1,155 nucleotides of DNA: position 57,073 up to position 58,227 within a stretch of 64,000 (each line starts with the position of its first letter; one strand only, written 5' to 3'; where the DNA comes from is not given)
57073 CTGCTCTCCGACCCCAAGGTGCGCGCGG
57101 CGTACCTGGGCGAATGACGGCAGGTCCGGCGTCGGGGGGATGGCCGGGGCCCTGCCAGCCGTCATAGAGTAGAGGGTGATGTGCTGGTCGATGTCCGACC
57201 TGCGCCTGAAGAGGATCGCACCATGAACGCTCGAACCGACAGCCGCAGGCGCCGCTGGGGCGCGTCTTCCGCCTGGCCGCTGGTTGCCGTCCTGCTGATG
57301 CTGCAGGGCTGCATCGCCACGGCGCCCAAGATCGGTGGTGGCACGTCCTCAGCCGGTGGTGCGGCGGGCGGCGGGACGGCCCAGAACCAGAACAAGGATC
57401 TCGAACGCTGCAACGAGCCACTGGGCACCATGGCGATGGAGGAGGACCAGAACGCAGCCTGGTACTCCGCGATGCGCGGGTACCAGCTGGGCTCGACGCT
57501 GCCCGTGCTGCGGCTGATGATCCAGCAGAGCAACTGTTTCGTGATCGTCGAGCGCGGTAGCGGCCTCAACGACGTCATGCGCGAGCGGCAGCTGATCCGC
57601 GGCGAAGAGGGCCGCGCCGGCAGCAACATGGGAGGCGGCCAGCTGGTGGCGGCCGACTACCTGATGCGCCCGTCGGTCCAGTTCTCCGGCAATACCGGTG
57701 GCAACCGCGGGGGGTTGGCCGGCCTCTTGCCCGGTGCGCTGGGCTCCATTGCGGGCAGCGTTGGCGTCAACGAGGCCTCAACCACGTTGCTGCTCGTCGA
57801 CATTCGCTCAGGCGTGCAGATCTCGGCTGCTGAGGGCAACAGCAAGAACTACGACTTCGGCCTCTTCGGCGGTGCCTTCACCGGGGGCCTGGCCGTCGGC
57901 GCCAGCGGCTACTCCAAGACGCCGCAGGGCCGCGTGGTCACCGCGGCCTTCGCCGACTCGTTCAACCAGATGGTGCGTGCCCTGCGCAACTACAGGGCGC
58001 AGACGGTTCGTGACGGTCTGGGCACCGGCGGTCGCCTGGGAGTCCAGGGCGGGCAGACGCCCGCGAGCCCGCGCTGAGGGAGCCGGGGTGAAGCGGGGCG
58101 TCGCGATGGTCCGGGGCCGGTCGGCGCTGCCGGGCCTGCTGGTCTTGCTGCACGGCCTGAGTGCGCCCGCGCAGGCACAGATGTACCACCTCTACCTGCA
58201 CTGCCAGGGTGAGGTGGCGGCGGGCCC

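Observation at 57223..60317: Four-gene, fully exported operon coupling a CsgG-type pore lipoprotein to a periplasmic caspase-like protease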

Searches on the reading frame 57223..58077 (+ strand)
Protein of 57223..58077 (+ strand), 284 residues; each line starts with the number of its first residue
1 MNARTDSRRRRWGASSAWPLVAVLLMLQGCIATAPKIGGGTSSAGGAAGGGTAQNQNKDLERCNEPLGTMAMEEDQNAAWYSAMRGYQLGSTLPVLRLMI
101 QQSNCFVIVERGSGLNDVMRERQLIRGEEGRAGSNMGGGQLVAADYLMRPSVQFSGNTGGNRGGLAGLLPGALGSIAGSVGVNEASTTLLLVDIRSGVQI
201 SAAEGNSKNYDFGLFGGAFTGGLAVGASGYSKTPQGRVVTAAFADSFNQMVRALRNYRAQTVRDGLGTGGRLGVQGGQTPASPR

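Call 8: search_protein_families(library=pfam, proteins=[window:57223-58077:+], max_evalue=1)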
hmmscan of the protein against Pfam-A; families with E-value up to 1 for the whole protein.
window:57223-58077:+ (284 aa): 1 family
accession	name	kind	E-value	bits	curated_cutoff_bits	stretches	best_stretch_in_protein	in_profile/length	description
PF03783.19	CsgG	-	1e-08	35.2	20.8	1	99-255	47-202/210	Curli production assembly/transport component CsgG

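Call 9: search_protein_families(library=ncbifam, proteins=[window:57223-58077:+], max_evalue=1)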
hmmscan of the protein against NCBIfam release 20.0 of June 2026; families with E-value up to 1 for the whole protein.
window:57223-58077:+ (284 aa): 2 families
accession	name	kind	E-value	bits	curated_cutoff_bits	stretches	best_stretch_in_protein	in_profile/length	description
NF043054.1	T4SS_Ceg19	equivalog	0.031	13.9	300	1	200-255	150-206/248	Dot/Icm T4SS effector Ceg19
NF038104.1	lipo_NF038104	hypoth_equivalog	0.077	12.7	50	1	19-33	9-24/63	NF038104 family lipoprotein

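Call 10: search_protein_families(library=padloc, proteins=[window:57223-58077:+], max_evalue=1)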
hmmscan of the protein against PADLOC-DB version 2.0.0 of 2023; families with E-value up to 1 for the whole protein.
window:57223-58077:+ (284 aa): 0 families

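Call 16: find_homologous_proteins(query=window:57223-58077:+)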
Query window:57223-58077:+ (284 aa): 3425 proteins with E <= 0.001 among 8000 candidates; the best 120 are listed.
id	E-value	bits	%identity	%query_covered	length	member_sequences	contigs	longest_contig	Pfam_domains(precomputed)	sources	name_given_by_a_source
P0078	3.1e-178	609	100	100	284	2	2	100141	PF03783.21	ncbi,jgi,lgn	ncbi:MAG: CsgG/HfaB family protein [Betaproteobacteria bacterium]|jgi:hypothetical protein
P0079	7.4e-146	503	82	100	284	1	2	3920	PF03783.21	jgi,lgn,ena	-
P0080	2.4e-145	501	81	98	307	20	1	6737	PF03783.21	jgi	jgi:hypothetical protein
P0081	4.2e-143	494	82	95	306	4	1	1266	PF03783.21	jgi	jgi:curli biogenesis system outer membrane secretion channel CsgG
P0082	3.1e-141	488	80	99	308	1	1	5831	PF03783.21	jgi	jgi:curli biogenesis system outer membrane secretion channel CsgG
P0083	3.2e-133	462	81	90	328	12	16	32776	PF03783.21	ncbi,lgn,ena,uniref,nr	ncbi:CsgG/HfaB family protein [Pseudorhodoferax sp.]|uniref:CsgG/HfaB family protein n=1 Tax=Pseudor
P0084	6.1e-133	461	82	89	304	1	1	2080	PF03783.21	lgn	-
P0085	1.2e-131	456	82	90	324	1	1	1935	PF03783.21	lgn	-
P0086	1.7e-130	453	77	97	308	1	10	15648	PF03783.21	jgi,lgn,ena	-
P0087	9.8e-130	450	80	90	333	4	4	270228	PF03783.21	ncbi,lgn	-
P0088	4.6e-127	441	76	89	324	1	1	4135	PF03783.21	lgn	-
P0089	9.5e-126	437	76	93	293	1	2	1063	PF03783.21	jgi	-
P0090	4.6e-124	432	77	88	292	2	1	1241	PF03783.21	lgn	-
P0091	1.3e-123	430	76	93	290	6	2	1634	PF03783.21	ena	-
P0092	1.4e-123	430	73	93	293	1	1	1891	PF03783.21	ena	-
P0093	2.6e-123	429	74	93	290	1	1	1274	PF03783.21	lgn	-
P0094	3.0e-123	429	74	93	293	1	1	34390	PF03783.21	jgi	-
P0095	6.3e-123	428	75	93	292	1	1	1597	PF03783.21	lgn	-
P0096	1.4e-122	427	72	99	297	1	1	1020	PF03783.21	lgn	-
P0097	1.7e-122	426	75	93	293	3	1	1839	PF03783.21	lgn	-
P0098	2.2e-122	426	73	93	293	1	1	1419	PF03783.21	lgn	-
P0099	2.8e-122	426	75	89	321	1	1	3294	PF03783.21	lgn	-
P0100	1.2e-121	424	74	95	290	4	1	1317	PF03783.21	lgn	-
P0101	1.9e-121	423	75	93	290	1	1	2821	PF03783.21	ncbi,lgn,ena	-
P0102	2.2e-121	423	77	88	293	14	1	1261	PF03783.21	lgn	-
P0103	2.7e-121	422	72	95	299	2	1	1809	PF03783.21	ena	-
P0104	2.9e-121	422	73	93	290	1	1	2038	PF03783.21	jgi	-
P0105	4.4e-121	422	76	88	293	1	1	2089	PF03783.21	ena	-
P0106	4.6e-121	422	72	96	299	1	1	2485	PF03783.21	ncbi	-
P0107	5.0e-121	422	74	90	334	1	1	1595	PF03783.21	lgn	-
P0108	5.3e-121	421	76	88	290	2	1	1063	PF03783.21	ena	-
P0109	1.2e-120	420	73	94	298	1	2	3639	PF03783.21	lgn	-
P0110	1.8e-120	420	75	88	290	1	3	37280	PF03783.21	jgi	jgi:hypothetical protein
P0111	4.9e-120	418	74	89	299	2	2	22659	PF03783.21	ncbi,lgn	-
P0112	5.2e-120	418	74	93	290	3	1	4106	PF03783.21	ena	-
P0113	8.0e-120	418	75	93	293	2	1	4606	PF03783.21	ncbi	-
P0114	1.3e-119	417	73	93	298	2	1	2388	PF03783.21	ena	-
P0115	2.5e-119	416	73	93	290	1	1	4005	PF03783.21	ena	-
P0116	2.7e-119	416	73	93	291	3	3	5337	PF03783.21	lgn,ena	-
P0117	3.2e-119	416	67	100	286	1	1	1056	PF03783.21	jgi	jgi:hypothetical protein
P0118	4.7e-119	415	73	90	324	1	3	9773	PF03783.21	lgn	-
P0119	5.2e-119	415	71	95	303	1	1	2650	PF03783.21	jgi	-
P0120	1.2e-118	414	70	95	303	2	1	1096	PF03783.21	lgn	-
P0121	1.2e-118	414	70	95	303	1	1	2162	PF03783.21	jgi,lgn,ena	-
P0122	3.5e-117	409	70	89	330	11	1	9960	PF03783.21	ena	-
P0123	5.0e-117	408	70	97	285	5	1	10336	PF03783.21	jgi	jgi:Curli production assembly/transport component CsgG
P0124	1.4e-116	407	74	92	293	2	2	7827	PF03783.21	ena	-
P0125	2.1e-116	406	70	94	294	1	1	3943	PF03783.21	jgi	jgi:hypothetical protein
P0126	1.2e-115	404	74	89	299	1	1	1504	PF03783.21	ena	-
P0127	2.3e-114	400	73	93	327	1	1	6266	PF03783.21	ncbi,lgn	-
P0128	2.8e-114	399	70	92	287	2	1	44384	PF03783.21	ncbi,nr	ncbi:MAG: peptidoglycan-binding protein [Rubrivivax sp.]|nr:peptidoglycan-binding protein [Rubriviva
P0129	5.3e-113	395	71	90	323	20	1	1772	PF03783.21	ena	-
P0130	4.3e-108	379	66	89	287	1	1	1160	PF03783.21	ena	-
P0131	1.6e-107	377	69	91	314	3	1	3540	PF03783.21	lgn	-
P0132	1.9e-107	377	72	87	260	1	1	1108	PF03783.21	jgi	jgi:hypothetical protein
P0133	2.0e-107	377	68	89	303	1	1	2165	PF03783.21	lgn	-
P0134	1.1e-106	374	67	92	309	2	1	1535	PF03783.21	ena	-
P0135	2.0e-106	374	68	92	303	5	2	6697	PF03783.21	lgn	-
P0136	3.3e-106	373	68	90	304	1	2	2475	PF03783.21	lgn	-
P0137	4.5e-106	373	67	89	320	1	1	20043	PF03783.21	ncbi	-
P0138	1.6e-105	371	67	92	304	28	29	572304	PF03783.21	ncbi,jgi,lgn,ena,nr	ncbi:MAG: peptidoglycan-binding protein [Burkholderiales bacterium RIFCSPHIGHO2_01_FULL_63_240]|nr:M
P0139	2.4e-105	370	67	89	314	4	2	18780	PF03783.21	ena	-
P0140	5.8e-105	369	68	89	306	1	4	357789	PF03783.21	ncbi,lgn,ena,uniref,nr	ncbi:MAG: peptidoglycan-binding protein [Proteobacteria bacterium]|uniref:CsgG/HfaB family protein n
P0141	8.8e-105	368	66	93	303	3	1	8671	PF03783.21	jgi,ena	-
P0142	9.7e-105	368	66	92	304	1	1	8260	PF03783.21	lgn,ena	-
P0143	1.1e-104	368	63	99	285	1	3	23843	PF03783.21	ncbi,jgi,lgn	-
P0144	1.5e-104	368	67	90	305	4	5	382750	PF03783.21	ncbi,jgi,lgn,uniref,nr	ncbi:peptidoglycan-binding protein [Aquabacterium fontiphilum]|jgi:hypothetical protein|uniref:CsgG/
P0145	1.5e-104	367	66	91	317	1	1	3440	PF03783.21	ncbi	-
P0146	2.5e-104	367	66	92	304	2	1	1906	PF03783.21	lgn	-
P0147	2.6e-104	367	66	92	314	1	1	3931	PF03783.21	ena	-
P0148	2.7e-104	367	66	99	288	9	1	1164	PF03783.21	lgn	-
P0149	4.0e-104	366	66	92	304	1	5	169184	PF03783.21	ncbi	-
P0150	4.1e-104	366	65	89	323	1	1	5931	PF03783.21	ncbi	-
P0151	5.0e-104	366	66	92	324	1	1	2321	PF03783.21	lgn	-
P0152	5.1e-104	366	66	92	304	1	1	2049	PF03783.21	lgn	-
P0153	6.1e-104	366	65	95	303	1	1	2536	PF03783.21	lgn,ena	-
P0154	6.7e-104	365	67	89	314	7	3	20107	PF03783.21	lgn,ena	-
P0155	1.0e-103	365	67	89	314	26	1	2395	PF03783.21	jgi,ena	-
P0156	1.2e-103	365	67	89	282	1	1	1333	PF03783.21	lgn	-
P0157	1.3e-103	364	67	89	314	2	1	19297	PF03783.21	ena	-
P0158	2.4e-103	364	66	91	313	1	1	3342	PF03783.21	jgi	jgi:hypothetical protein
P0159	2.4e-103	364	66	89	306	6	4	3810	PF03783.21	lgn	-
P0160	3.4e-103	363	67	89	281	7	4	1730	PF03783.21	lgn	-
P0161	3.7e-103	363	65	92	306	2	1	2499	PF03783.21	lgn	-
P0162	4.1e-103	363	67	93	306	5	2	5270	PF03783.21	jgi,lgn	-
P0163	4.2e-103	363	65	92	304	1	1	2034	PF03783.21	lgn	-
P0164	4.2e-103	363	66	83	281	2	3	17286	PF03783.21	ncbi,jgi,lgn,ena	-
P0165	6.4e-103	362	63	98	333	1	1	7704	PF03783.21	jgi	jgi:hypothetical protein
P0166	1.1e-102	361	65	93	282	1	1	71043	PF03783.21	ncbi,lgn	ncbi:MAG: CsgG/HfaB family protein [Aquabacterium sp.]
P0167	1.2e-102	361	66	92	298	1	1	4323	PF03783.21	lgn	-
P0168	1.2e-102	361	64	93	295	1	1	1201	PF03783.21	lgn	-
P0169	1.8e-102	361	65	92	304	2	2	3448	PF03783.21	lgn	-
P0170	1.9e-102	361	65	92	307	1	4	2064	PF03783.21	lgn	-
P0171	2.5e-102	360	62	97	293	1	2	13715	PF03783.21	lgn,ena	-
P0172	2.5e-102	360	66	89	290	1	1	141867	PF03783.21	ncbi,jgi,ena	jgi:hypothetical protein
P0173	3.9e-102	360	65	89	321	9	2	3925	PF03783.21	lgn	-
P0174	5.0e-102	359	65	89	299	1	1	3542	PF03783.21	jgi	jgi:curli biogenesis system outer membrane secretion channel CsgG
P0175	6.5e-102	359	78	74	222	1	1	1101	PF03783.21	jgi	jgi:Curli production assembly/transport component CsgG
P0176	6.6e-102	359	66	89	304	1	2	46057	PF03783.21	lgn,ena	-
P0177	7.8e-102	359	63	99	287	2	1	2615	PF03783.21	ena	-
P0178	8.1e-102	359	67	89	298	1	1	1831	PF03783.21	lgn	-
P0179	9.2e-102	358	67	89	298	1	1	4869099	PF03783.21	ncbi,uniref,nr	ncbi:CsgG/HfaB family protein [Aquabacterium sp. NJ1]|uniref:CsgG/HfaB family protein n=1 Tax=Aquaba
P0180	1.1e-101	358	64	99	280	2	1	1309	PF03783.21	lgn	-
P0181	1.1e-101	358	67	89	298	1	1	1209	PF03783.21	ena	-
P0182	1.2e-101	358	64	89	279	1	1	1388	PF03783.21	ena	-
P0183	1.4e-101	358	63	94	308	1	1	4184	PF03783.21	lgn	-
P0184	1.6e-101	358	67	89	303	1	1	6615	PF03783.21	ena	-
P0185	1.6e-101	358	67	89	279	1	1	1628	PF03783.21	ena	-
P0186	2.2e-101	357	66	89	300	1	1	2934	PF03783.21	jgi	jgi:hypothetical protein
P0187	2.3e-101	357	67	89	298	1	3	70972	PF03783.21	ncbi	-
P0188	2.3e-101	357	67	89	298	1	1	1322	PF03783.21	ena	-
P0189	2.4e-101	357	65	89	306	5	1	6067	PF03783.21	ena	-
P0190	2.7e-101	357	67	89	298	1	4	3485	PF03783.21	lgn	-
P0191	2.7e-101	357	67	89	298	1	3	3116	PF03783.21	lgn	-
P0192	2.9e-101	357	66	88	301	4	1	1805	PF03783.21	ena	-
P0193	3.3e-101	357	66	92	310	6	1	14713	PF03783.21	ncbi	-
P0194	4.0e-101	356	65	93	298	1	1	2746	PF03783.21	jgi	jgi:curli biogenesis system outer membrane secretion channel CsgG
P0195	5.7e-101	356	64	89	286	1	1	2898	PF03783.21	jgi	-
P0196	5.7e-101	356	66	93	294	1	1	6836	PF03783.21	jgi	jgi:hypothetical protein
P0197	6.6e-101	356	66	89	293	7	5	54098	PF03783.21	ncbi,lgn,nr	ncbi:MAG: hypothetical protein LKCHEGNO_01841 [Burkholderiaceae bacterium]|nr:hypothetical protein [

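Call 17: search_solved_structures(query=window:57223-58077:+, max_evalue=1, show_alignments=2)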
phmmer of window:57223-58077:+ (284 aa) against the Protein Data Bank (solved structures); distinct sequences matched with E-value up to 1: 0.

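Call 18: find_encoding_contigs(protein=P0179, flank=6000, max_places=2)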
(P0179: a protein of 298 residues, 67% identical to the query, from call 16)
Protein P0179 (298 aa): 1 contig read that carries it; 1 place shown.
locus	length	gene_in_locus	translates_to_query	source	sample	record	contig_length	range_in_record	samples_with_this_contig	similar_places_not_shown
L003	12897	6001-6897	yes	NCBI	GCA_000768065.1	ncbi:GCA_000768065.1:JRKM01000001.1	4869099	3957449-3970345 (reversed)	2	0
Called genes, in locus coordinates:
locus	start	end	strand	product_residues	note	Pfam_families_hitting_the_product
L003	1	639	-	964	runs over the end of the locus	PF00133:tRNA-synt_1, PF01921:tRNA-synt_1f (faint), PF01406:tRNA-synt_1e (faint), PF09334:tRNA-synt_1g, PF08264:Anticodon_1, PF06827:zf-FPG_IleRS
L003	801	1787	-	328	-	PF06574:FAD_syn, PF01687:Flavokinase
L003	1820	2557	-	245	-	PF01479:S4 (weak), PF00849:PseudoU_synth_2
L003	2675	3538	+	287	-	PF00753:Lactamase_B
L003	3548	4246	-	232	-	PF13650:Asp_protease_2, PF13975:gag-asp_proteas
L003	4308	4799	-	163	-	PF04461:YajQ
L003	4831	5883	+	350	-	PF01565:FAD_binding_4, PF02873:MurB_C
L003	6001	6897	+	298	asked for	PF03783:CsgG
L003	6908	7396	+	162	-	-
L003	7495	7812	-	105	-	PF06865:Ppnp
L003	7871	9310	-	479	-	PF00764:Arginosuc_synth, PF20979:Arginosuc_syn_C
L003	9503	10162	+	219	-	-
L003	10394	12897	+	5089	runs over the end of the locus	PF14252:DUF4347, PF03689:Nepo_coat_N (faint)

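Call 19: find_encoding_contigs(protein=P0083, flank=6000, max_places=2)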
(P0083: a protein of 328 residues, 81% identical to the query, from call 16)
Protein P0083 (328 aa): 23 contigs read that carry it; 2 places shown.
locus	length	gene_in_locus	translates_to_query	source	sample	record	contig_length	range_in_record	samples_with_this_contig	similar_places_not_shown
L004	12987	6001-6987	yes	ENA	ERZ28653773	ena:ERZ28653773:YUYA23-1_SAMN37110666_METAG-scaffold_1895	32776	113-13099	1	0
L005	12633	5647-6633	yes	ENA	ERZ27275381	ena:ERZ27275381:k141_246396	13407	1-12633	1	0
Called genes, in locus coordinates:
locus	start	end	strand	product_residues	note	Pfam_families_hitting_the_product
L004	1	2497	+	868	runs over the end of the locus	?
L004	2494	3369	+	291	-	PF00483:NTP_transferase, PF12804:NTP_transf_3 (weak)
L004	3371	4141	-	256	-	PF01694:Rhomboid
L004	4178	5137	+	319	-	PF00291:PALP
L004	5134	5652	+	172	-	PF14803:Zn_ribbon_Nudix, PF00293:NUDIX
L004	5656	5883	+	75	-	PF01206:TusA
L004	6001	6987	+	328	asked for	PF03783:CsgG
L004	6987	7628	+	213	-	-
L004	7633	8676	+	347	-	PF00656:Peptidase_C14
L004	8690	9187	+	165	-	-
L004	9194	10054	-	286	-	PF01370:Epimerase, PF13460:NAD_binding_10 (weak)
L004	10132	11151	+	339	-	PF00111:Fer2, PF00970:FAD_binding_6, PF00175:NAD_binding_1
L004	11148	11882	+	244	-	PF10014:2OG-Fe_Oxy_2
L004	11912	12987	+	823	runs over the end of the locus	PF01804:Penicil_amidase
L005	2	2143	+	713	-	?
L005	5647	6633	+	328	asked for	PF03783:CsgG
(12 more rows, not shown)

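Call 20: find_encoding_contigs(protein=P0138, flank=6000, max_places=2)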
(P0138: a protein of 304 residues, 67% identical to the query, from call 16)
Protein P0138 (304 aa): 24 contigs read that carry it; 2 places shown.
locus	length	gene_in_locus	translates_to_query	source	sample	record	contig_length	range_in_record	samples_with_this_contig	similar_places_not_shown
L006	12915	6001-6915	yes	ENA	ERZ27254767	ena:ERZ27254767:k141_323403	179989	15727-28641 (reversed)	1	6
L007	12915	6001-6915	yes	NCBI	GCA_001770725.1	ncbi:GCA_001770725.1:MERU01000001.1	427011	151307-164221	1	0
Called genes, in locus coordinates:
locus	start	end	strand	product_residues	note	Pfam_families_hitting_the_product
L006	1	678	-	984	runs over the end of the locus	PF00133:tRNA-synt_1, PF01406:tRNA-synt_1e (faint), PF09334:tRNA-synt_1g, PF08264:Anticodon_1, PF06827:zf-FPG_IleRS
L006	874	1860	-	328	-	PF06574:FAD_syn, PF01687:Flavokinase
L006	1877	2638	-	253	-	PF01479:S4 (weak), PF00849:PseudoU_synth_2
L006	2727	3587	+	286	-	PF00753:Lactamase_B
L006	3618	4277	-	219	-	PF13650:Asp_protease_2, PF13975:gag-asp_proteas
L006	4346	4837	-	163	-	PF04461:YajQ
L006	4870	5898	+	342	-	PF01565:FAD_binding_4, PF02873:MurB_C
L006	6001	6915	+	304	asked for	PF03783:CsgG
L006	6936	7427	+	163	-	-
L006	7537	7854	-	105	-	PF06865:Ppnp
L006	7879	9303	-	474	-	PF00764:Arginosuc_synth, PF20979:Arginosuc_syn_C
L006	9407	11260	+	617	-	PF01435:Peptidase_M48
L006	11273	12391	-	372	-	PF04055:Radical_SAM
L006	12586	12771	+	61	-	PF04964:Flp_Fap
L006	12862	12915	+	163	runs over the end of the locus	PF01478:Peptidase_A24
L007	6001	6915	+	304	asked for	PF03783:CsgG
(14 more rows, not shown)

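Call 29: find_encoding_contigs(protein=P0128, flank=8000, max_places=2)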
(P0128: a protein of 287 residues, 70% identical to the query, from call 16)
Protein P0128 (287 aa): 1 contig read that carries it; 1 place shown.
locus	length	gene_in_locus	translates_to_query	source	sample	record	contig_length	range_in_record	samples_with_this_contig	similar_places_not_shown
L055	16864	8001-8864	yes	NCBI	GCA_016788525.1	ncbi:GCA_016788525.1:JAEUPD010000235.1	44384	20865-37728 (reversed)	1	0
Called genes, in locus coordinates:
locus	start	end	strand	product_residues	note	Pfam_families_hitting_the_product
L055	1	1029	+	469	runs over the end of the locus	PF05496:RuvB_N, PF00004:AAA, PF07728:AAA_5 (weak), PF13401:AAA_22 (faint), PF16193:AAA_assoc_2, PF12002:MgsA_C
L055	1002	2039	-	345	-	PF00610:DEP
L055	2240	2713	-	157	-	PF12802:MarR_2 (weak), PF13404:HTH_AsnC-type, PF13412:HTH_24, PF09339:HTH_IclR (weak), PF01037:AsnC_trans_reg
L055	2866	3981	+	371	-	PF05222:AlaDh_PNT_N, PF01262:AlaDh_PNT_C, PF02826:2-Hacid_dh_C (faint)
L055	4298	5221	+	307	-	PF02653:BPD_transp_2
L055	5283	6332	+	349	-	PF02653:BPD_transp_2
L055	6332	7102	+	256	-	PF00005:ABC_tran, PF13304:AAA_21 (faint), PF12399:BCA_ABC_TP_C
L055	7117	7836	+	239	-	PF00005:ABC_tran, PF13304:AAA_21 (faint)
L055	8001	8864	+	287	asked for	PF03783:CsgG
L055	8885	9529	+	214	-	-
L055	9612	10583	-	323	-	PF03401:TctC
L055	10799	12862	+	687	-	PF09826:Beta_propel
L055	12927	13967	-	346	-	PF00111:Fer2, PF00970:FAD_binding_6, PF00175:NAD_binding_1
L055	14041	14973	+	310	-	PF01370:Epimerase, PF13460:NAD_binding_10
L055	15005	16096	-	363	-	PF13365:Trypsin_2, PF00595:PDZ, PF13180:PDZ_2, PF17820:PDZ_6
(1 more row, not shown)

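Call 41: search_solved_structures(query=A4, max_evalue=1, show_alignments=2)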
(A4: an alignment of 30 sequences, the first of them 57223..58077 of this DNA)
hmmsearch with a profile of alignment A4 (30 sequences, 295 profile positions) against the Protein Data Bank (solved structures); distinct sequences matched with E-value up to 1: 0.
